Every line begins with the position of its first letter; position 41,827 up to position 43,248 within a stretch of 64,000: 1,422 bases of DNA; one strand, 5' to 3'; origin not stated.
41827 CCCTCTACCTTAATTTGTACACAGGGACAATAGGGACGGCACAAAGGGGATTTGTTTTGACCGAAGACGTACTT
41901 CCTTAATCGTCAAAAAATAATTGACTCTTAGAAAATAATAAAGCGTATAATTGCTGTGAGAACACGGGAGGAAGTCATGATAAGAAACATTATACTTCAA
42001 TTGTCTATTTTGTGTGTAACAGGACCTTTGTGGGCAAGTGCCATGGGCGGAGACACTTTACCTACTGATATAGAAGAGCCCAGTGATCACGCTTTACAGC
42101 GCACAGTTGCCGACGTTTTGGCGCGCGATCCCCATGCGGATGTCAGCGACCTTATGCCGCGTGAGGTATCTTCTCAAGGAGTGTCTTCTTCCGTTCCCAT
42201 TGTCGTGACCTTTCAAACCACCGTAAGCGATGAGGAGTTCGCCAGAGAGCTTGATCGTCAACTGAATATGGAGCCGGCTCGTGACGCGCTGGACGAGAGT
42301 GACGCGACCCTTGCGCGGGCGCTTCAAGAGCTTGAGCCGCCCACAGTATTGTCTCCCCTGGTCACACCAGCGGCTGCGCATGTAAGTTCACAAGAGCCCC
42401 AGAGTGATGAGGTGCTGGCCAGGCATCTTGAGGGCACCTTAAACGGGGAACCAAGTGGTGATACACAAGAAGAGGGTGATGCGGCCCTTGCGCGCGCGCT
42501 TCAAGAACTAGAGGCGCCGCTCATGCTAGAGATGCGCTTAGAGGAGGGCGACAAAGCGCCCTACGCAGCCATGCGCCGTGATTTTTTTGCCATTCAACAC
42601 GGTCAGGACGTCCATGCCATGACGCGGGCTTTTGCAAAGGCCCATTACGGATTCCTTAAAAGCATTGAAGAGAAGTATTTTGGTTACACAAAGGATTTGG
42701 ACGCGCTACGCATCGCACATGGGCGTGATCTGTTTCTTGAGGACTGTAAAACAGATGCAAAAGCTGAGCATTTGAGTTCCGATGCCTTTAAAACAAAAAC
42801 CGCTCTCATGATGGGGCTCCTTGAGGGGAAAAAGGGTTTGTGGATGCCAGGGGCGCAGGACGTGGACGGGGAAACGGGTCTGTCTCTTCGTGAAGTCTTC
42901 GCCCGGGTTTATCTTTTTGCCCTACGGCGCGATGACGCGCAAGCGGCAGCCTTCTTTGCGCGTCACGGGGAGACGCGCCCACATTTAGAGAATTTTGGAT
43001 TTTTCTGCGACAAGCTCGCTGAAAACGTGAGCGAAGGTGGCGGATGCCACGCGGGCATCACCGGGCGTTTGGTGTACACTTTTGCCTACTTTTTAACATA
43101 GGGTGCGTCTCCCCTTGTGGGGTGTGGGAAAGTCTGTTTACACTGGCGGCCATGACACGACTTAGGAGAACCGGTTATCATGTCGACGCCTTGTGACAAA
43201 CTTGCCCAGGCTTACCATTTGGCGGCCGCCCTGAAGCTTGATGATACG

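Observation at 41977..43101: Exported protein with a tandem 59-aa repeat whose helices match ubiquitin-binding MIU/UIM-like motifs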

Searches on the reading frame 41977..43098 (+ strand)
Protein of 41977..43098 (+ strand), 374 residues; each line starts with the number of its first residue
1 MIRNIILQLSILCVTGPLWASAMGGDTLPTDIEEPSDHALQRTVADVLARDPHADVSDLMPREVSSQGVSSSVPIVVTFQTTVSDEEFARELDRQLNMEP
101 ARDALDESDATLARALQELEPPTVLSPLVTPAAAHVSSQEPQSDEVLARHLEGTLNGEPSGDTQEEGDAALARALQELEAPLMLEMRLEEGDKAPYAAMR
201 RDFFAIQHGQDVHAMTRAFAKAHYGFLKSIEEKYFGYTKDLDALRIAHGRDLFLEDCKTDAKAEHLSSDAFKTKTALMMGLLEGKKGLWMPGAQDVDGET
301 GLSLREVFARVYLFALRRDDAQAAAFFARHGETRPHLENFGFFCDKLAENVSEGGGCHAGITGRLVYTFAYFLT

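Call 5: search_protein_families(library=pfam, proteins=[window:41977-43098:+], max_evalue=10)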
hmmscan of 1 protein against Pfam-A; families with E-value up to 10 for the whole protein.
window:41977-43098:+ (374 aa): 3 families
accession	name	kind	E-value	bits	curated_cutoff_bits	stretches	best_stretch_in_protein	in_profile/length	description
PF15295.11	CCDC50_N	-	0.035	14.8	27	1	84-120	81-119/127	Coiled-coil domain-containing protein 50 N-terminus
PF20702.3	nSTAND2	-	0.096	12.4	24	1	196-230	106-140/279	Novel STAND NTPase 2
PF21897.1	DUF6919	-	0.2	12.2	27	1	67-128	105-165/183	Domain of unknown function (DUF6919)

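Call 6: search_protein_families(library=ncbifam, proteins=[window:41977-43098:+], max_evalue=10)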
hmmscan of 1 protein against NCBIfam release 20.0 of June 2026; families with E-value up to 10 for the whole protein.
window:41977-43098:+ (374 aa): 0 families

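Call 7: search_solved_structures(query=window:41977-43098:+, max_evalue=10, show_alignments=3)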
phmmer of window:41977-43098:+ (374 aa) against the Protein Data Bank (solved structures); distinct sequences matched with E-value up to 10: 0.

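Call 8: find_homologous_proteins(query=window:41977-43098:+, max_evalue=0.01)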
Query window:41977-43098:+ (374 aa): 3 proteins with E <= 0.01 among 8000 candidates.
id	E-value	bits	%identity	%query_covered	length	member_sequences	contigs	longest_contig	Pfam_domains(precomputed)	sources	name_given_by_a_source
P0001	7.8e-241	817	100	98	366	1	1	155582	-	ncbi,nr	ncbi:MAG: hypothetical protein C0514_03670 [Candidatus Puniceispirillum sp.]|nr:hypothetical protein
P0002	2.3e-214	730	89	100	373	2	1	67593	-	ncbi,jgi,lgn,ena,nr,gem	ncbi:MAG: hypothetical protein LCH26_01295 [Proteobacteria bacterium]|nr:hypothetical protein [Pseud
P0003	4.7e-39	153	35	89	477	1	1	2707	-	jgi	jgi:hypothetical protein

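Call 49: search_protein_families(library=pfam, alignment_id=A4, max_evalue=0.1)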
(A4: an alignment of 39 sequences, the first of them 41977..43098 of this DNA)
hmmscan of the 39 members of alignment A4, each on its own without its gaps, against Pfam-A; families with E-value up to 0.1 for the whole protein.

A. member 1, window:41977-43098:+ (374 aa): 2 families
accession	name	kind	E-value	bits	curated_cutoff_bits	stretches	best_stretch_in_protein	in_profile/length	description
PF15295.11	CCDC50_N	-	0.035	14.8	27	0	84-120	81-119/127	Coiled-coil domain-containing protein 50 N-terminus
PF20702.3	nSTAND2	-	0.096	12.4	24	0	196-230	106-140/279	Novel STAND NTPase 2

B. families by the number of members that match (of 39 scanned): 16 families
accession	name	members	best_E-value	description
PF02809.26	UIM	6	4.1e-05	Ubiquitin interaction motif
PF23625.1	UIM_2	4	4.2e-06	Ubiquitin interaction motif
PF15295.11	CCDC50_N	4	0.0021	Coiled-coil domain-containing protein 50 N-terminus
PF20702.3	nSTAND2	2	0.053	Novel STAND NTPase 2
PF01601.21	CoV_S2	1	0.0017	Coronavirus spike glycoprotein S2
PF25619.1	PhiKZ_gp119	1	0.017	Bacteriophage PhiKZ vertex-binding protein gp119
PF14164.11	YqzH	1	0.018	YqzH-like protein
PF03035.19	RNA_capsid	1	0.019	Calicivirus putative RNA polymerase/capsid protein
PF08822.17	DUF1804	1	0.031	Protein of unknown function (DUF1804)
PF01979.26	Amidohydro_1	1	0.034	Amidohydrolase family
PF11219.13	DUF3014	1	0.035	Protein of unknown function (DUF3014)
PF24201.1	DUF7426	1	0.036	Domain of unknown function (DUF7426)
PF21555.2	CCC_C_1st_pro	1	0.042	Prokaryotic cation-chloride cotransporter, C-terminal domain, 1st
PF16635.10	APC_u14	1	0.058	Unstructured region on APC between SAMP and APC_crr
PF24824.1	PH_SPT16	1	0.072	FACT complex subunit SPT16 PH-like domain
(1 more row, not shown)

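Call 70: predict_structure(alignment_id=A6)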
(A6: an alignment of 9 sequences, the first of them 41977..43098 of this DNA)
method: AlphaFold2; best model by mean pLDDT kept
length: 374 residues; sequences in the alignment: 9
mean_pLDDT: 62.1   pTM: 0.51
mean pLDDT of the five models: 62.1, 62.1, 60.5, 58.2, 57.0
residues with pLDDT >= 90: 29; 70-90: 141; 50-70: 60; < 50: 144
segments of 3 or more residues with pLDDT < 50: 1-3, 16-36, 61-93, 95-120, 122-182
pLDDT, mean of each block of 10 residues (from residue 1): 54 50 37 45 64 64 35 27 44 44 39 40 34 28 34 34 40 37 68 87 72 77 93 88 86 86 77 78 68 77 91 90 82 81 80 72 87 80
secondary structure, 60 per line:
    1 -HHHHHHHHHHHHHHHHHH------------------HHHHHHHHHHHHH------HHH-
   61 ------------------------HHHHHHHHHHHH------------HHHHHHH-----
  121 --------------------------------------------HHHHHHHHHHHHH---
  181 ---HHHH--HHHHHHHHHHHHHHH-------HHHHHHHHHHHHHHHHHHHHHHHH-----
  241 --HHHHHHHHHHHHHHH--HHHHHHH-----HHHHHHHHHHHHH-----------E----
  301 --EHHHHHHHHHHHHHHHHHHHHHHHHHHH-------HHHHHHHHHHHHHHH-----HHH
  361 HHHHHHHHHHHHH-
elements in order: H2-19 H38-50 H85-96 H109-115 H165-177 H184-187 H190-204 H212-235 H243-257 H260-266 H272-284 H304-330 H338-352 H358-373

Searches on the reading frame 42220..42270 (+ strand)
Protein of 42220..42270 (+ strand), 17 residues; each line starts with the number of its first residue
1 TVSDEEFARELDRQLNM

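Call 51: search_solved_structures(query=A5, max_evalue=10, show_alignments=5)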
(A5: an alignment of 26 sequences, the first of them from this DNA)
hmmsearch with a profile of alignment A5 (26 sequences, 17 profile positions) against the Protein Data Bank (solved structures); distinct sequences matched with E-value up to 10: 10.
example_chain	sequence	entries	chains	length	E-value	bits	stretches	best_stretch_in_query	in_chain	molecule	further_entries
5mn9_C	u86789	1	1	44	0.00014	24.5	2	3-16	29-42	Ubiquitin carboxyl-terminal hydrolase MINDY-1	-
2fid_B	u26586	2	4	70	0.86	12.9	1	1-17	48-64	Rab5 GDP/GTP exchange factor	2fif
5j85_A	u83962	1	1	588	1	12.7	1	3-13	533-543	Dihydroxyacid dehydratase/phosphogluconate dehydratase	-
9evv_A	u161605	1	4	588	1.2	12.4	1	3-13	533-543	L-arabinonate dehydratase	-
5j83_A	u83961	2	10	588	1.2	12.4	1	3-13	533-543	Dihydroxyacid dehydratase/phosphogluconate dehydratase | Dihydroxy-acid dehydratase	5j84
6hiv_CJ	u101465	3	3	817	3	11.2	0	3-15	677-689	uS10m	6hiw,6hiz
6sg9_CJ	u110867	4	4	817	3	11.2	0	3-15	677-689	uS10m | LysM domain-containing protein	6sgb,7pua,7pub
2c7m_A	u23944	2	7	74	5.2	10.5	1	1-17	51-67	RAB GUANINE NUCLEOTIDE EXCHANGE FACTOR 1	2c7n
1b67_A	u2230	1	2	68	9.3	9.7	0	3-10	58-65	PROTEIN (HISTONE HMFA)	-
1hta_A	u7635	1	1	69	9.7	9.6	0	3-10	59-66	HISTONE HMFA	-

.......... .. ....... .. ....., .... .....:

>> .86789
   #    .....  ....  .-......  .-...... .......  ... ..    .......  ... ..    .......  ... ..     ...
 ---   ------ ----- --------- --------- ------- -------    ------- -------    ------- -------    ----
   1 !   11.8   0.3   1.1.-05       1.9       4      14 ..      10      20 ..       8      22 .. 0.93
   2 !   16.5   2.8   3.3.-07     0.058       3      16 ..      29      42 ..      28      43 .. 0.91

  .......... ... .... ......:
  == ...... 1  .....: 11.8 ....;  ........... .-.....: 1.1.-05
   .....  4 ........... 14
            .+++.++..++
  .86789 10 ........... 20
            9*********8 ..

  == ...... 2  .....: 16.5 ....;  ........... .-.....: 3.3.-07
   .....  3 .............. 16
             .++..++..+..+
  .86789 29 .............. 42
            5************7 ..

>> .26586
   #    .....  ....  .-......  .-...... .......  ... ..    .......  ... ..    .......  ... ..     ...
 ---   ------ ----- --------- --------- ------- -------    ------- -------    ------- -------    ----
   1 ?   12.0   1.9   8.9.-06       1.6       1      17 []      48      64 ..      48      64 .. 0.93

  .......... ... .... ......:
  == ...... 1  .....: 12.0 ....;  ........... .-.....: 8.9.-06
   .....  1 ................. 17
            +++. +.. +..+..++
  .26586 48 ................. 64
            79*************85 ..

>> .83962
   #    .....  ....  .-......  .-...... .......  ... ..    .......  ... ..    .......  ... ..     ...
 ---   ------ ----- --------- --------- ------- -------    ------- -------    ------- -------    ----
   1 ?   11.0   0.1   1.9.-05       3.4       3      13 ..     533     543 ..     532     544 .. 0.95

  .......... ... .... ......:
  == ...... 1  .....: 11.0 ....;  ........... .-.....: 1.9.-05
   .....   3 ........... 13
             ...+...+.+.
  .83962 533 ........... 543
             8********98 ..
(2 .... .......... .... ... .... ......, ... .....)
